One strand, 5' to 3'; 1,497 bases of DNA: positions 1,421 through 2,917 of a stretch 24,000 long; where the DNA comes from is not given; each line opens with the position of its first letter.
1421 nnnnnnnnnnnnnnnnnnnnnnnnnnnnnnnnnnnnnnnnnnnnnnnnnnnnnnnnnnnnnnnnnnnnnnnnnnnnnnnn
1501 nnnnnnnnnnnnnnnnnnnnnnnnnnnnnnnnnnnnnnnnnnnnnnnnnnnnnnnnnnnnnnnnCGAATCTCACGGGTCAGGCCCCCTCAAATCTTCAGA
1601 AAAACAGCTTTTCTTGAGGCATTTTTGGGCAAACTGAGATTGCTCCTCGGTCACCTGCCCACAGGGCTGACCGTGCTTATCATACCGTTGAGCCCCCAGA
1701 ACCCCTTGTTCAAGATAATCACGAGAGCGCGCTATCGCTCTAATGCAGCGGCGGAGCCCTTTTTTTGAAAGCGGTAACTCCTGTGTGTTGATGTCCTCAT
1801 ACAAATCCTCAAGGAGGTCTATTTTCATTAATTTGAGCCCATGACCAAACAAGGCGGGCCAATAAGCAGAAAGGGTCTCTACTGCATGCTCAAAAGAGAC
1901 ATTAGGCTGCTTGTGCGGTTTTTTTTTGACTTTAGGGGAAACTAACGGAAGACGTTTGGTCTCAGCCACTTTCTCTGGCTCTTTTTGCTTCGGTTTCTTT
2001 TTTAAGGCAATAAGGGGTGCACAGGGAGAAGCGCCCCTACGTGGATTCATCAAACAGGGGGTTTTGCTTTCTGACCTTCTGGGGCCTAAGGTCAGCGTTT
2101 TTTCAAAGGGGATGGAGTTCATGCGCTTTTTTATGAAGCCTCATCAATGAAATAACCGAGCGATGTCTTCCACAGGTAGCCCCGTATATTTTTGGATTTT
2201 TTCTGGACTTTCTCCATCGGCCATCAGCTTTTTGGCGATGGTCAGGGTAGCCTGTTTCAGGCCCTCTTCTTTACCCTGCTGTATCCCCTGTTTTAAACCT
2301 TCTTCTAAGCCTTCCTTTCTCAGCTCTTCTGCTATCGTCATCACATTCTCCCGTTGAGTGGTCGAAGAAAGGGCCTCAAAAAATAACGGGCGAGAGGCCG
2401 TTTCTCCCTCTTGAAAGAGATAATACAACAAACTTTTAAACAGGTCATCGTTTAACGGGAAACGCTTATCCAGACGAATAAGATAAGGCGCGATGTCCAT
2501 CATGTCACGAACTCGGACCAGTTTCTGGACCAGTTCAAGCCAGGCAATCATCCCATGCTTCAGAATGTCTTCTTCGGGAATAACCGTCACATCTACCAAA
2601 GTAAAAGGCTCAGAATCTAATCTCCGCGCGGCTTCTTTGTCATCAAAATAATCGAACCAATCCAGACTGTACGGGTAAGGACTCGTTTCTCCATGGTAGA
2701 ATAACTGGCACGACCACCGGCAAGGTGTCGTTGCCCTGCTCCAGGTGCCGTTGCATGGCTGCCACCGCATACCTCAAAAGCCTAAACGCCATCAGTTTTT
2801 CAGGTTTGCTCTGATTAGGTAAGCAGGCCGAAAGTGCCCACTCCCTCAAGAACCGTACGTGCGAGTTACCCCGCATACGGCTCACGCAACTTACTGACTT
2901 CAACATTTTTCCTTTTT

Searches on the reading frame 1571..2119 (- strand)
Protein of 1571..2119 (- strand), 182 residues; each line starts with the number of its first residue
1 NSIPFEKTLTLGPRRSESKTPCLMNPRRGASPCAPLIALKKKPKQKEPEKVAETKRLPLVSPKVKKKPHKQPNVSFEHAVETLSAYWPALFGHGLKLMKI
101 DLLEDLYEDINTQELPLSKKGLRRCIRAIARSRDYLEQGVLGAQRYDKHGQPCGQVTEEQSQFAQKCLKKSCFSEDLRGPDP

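Call 87: search_protein_families(library=pfam, proteins=[window:1571-2119:-], max_evalue=0.001)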
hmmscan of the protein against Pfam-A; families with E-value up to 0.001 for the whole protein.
window:1571-2119:- (182 aa): 1 family
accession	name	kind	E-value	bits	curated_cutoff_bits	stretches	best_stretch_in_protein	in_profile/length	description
PF04352.18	ProQ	-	1.2e-17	64.3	27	1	76-171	4-99/109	ProQ/FINO family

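Call 93: find_encoding_contigs(protein=window:1571-2119:-, flank=10000, max_places=2)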
Protein window:1571-2119:- (182 aa): no gene with exactly this product is on record in the collection.
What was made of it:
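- Tried and rejected: The ProQ-like protein is not on record (call 93).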

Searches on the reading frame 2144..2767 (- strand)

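Call 87: search_protein_families(library=pfam, proteins=[window:2144-2767:-], max_evalue=0.001)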
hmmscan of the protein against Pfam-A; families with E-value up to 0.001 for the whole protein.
window:2144-2767:- (207 aa): 1 family
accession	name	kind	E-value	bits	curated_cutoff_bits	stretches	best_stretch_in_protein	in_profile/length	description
PF04754.18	Transposase_31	-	2.6e-17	63.6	21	1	22-99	115-191/203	Putative transposase, YhgA-like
